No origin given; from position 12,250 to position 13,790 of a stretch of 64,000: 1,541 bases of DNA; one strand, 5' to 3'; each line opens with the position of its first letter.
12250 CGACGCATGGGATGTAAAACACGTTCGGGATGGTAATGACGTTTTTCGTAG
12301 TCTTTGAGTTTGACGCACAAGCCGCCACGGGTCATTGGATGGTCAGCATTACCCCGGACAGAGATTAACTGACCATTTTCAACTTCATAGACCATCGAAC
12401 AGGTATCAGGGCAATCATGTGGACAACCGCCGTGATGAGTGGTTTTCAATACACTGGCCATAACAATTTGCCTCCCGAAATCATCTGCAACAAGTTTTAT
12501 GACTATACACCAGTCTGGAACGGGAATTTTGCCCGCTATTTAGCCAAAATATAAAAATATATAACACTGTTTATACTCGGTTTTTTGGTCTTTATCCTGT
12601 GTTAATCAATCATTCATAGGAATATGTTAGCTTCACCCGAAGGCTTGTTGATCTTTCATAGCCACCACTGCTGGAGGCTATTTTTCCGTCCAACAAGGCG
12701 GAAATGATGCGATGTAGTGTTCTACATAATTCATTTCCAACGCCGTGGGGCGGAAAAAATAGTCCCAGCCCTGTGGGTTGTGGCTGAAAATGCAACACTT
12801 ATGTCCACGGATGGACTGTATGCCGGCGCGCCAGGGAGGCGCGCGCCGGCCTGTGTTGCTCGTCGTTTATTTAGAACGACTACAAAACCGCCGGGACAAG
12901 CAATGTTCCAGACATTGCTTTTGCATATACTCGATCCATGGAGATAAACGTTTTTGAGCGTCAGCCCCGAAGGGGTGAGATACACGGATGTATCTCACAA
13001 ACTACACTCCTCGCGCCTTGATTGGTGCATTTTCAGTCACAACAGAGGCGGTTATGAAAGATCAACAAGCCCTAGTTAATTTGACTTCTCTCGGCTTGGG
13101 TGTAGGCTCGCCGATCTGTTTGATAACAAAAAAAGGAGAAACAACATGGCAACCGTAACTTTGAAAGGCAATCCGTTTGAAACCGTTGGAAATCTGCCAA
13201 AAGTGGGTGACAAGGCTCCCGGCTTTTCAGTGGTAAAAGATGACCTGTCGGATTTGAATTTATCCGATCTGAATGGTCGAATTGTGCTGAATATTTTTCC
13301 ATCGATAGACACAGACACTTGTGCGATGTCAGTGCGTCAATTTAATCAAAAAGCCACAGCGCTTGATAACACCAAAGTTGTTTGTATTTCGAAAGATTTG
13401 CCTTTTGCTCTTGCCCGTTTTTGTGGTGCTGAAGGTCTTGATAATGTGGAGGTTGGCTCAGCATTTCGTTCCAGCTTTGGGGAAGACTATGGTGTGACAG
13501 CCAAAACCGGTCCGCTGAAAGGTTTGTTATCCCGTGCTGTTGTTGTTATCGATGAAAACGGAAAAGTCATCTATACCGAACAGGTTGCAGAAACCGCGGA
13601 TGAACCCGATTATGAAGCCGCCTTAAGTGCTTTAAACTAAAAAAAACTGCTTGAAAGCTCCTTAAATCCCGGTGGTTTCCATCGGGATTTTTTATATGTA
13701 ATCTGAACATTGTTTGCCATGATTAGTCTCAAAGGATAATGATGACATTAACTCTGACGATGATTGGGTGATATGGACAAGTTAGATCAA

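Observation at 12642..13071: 430-bp hairpin-dense non-coding element closed by a 19-bp perfect terminal inverted repeat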

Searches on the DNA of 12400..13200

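Call 5: search_rna_families(source=window, start=12400, end=13200, threshold=evalue, max_evalue=10)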
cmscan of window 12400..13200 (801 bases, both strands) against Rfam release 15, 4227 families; matches with E-value up to 10: 6.
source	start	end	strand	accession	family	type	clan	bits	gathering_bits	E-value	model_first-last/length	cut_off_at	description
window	13115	13149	-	RF04332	Plastid-rpoB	Cis-reg;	-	20.7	45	0.41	1-49/49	no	Plastid-rpoB 5UTR RNA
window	12754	12849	-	RF02837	anti-hemB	Gene; sRNA;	-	18.9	49.5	0.086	1-81/81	no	Burkholderia RNA 7 (anti-hemB)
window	12676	12766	+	RF04230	mir-9261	Gene; miRNA;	-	18.8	86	0.82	1-92/92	no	mir-9261 microRNA precursor family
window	12674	12764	-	RF04230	mir-9261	Gene; miRNA;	-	17.2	86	2.2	1-92/92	no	mir-9261 microRNA precursor family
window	12616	12664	-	RF01613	ceN109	Gene; snRNA; snoRNA; CD-box;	-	16.4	52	1.1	1-67/67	no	Nematode snoRNA ceN109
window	12604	12687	+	RF01859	Phe_leader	Cis-reg; leader;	-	15.9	55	9.6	1-125/125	no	Phenylalanine leader peptide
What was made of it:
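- On Rfam structured RNA families: At E <= 10 around the element only scattered sub-threshold hits appear, all far below their gathering scores (call 5).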

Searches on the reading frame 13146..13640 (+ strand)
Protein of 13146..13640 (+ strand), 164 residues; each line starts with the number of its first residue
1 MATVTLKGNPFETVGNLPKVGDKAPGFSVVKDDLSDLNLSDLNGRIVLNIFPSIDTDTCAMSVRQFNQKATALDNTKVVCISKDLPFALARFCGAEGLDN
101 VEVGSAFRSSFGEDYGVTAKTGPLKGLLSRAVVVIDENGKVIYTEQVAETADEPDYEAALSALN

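Call 15: find_encoding_contigs(protein=window:13146-13640:+, flank=3000, max_places=10)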
Protein window:13146-13640:+ (164 aa): 24 contigs read that carry it; 10 places shown.
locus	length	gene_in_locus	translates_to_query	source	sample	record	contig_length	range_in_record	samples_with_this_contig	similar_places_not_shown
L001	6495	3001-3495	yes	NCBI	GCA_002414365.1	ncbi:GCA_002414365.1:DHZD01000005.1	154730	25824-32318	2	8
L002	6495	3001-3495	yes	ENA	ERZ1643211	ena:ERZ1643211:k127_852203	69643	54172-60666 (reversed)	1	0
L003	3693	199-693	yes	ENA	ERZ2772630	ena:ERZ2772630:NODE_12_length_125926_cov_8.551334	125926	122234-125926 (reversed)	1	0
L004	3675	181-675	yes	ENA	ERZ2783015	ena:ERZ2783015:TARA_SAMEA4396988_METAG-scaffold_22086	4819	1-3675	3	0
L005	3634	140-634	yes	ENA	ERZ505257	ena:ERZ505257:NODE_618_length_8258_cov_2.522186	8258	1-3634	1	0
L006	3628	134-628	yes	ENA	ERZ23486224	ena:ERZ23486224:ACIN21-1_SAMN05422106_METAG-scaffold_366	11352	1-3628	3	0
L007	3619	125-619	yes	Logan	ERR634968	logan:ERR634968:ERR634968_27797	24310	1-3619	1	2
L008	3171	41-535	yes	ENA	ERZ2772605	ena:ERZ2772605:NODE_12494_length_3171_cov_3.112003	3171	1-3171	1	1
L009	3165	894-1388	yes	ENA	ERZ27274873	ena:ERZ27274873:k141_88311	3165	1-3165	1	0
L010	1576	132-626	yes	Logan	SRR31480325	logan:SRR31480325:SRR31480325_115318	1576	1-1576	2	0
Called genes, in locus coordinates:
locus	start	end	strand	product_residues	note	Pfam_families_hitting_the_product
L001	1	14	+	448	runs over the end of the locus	PF02321:OEP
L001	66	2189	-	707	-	PF04879:Molybdop_Fe4S4 (weak), PF00384:Molybdopterin, PF01568:Molydop_binding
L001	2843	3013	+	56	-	-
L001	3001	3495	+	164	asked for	PF00578:AhpC-TSA, PF08534:Redoxin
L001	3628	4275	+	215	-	-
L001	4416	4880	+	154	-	PF00111:Fer2 (weak), PF13085:Fer2_3 (weak), PF01799:Fer2_2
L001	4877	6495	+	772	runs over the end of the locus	PF20256:MoCoBD_2, PF02738:MoCoBD_1, PF20256:MoCoBD_2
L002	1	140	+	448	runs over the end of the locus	PF02321:OEP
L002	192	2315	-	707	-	PF04879:Molybdop_Fe4S4 (weak), PF00384:Molybdopterin, PF01568:Molydop_binding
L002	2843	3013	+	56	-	-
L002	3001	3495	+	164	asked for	PF00578:AhpC-TSA, PF08534:Redoxin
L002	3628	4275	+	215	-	-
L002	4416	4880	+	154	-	PF00111:Fer2 (weak), PF13085:Fer2_3 (weak), PF01799:Fer2_2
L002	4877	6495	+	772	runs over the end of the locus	PF20256:MoCoBD_2, PF02738:MoCoBD_1, PF20256:MoCoBD_2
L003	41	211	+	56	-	-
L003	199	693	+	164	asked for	PF00578:AhpC-TSA, PF08534:Redoxin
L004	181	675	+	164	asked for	PF00578:AhpC-TSA, PF08534:Redoxin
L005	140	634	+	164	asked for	PF00578:AhpC-TSA, PF08534:Redoxin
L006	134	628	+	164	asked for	PF00578:AhpC-TSA, PF08534:Redoxin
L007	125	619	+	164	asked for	PF00578:AhpC-TSA, PF08534:Redoxin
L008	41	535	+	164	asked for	PF00578:AhpC-TSA, PF08534:Redoxin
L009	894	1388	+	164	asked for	PF00578:AhpC-TSA, PF08534:Redoxin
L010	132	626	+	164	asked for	PF00578:AhpC-TSA, PF08534:Redoxin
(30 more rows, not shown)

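Call 20: find_related_loci(query=window:13146-13637:+, collection=genome_contigs, flank=6000)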
Query window:13146-13637:+ (164 aa) in genome_contigs; peptide patterns used: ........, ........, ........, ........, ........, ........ (x = any residue, [..] = any of these).
600 stretches matched a pattern (row limit reached: there are more); 474 encode a relative of the query (tblastn E <= 1e-3); the best 80 are kept; 80 distinct loci.
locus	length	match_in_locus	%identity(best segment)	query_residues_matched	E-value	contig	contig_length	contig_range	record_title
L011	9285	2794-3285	93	1-164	5e-100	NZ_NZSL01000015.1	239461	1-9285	MAG: Methylophaga sp. isolate EAC20 42186, whole genome shotgun sequence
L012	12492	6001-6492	82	1-164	2e-88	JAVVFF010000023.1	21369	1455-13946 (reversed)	MAG: Methylophaga sp. isolate TamC13-40 NODE_2084_length_21369_cov_5.964061, whole genome shotgun sequence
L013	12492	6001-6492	81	1-164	1e-87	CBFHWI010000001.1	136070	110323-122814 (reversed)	MAG: Methylophaga sp. isolate Co_bin_337_strict genome assembly, contig: Co_bin_337_strict_c1, whole genome shotgun sequ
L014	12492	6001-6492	79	1-164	9e-86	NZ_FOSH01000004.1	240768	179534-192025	Methylophaga sulfidovorans strain DSM 11578, whole genome shotgun sequence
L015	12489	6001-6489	75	1-163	1e-80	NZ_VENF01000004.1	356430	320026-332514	MAG: Methylophaga sp. isolate MES2 c_000000000024, whole genome shotgun sequence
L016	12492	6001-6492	73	1-163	1e-75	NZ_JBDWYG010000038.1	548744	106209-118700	MAG: Aliiglaciecola sp. isolate LC.122.F.C4_512_010 LC_122_F_C4_512_010_000000000043, whole genome shotgun sequence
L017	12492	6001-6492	70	1-163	7e-74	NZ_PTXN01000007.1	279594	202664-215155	Marinomonas sp. UCMA 3892 strain UCMA3892 Contig_51, whole genome shotgun sequence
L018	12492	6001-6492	68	1-163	9e-74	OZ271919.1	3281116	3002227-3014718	MAG: Natronospirillum sp. isolate aaf38a60-7d55-40e6-be5f-a0414322148e genome assembly, chromosome: 1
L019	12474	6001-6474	70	1-157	2e-73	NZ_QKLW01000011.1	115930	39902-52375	Marinomonas alcarazii strain CECT 7730 Ga0244607_111, whole genome shotgun sequence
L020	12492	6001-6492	70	1-163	1e-73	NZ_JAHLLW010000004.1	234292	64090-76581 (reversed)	Marinomonas lutimaris strain E165 Scaffold4, whole genome shotgun sequence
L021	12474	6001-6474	72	1-157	3e-73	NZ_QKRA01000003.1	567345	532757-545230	Marinomonas piezotolerans strain YLB-05 NODE_3_length_567345_cov_56.06, whole genome shotgun sequence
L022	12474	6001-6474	71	1-157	1e-72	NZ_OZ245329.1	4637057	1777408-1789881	MAG: Marinomonas sp. isolate 1f2af3a4-9dea-46d2-b6db-4e37706f4817 chromosome 1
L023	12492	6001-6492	66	1-163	5e-72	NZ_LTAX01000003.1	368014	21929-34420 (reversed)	Marinomonas gallaica strain Cmf 17.2 NODE_3, whole genome shotgun sequence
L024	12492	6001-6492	66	1-163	5e-72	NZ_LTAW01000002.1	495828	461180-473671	Marinomonas atlantica strain Cmf 18.22 NODE_2, whole genome shotgun sequence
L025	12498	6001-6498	67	1-164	1e-71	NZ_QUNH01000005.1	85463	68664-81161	Winogradskyella sediminis strain DSM 28134 Ga0196850_105, whole genome shotgun sequence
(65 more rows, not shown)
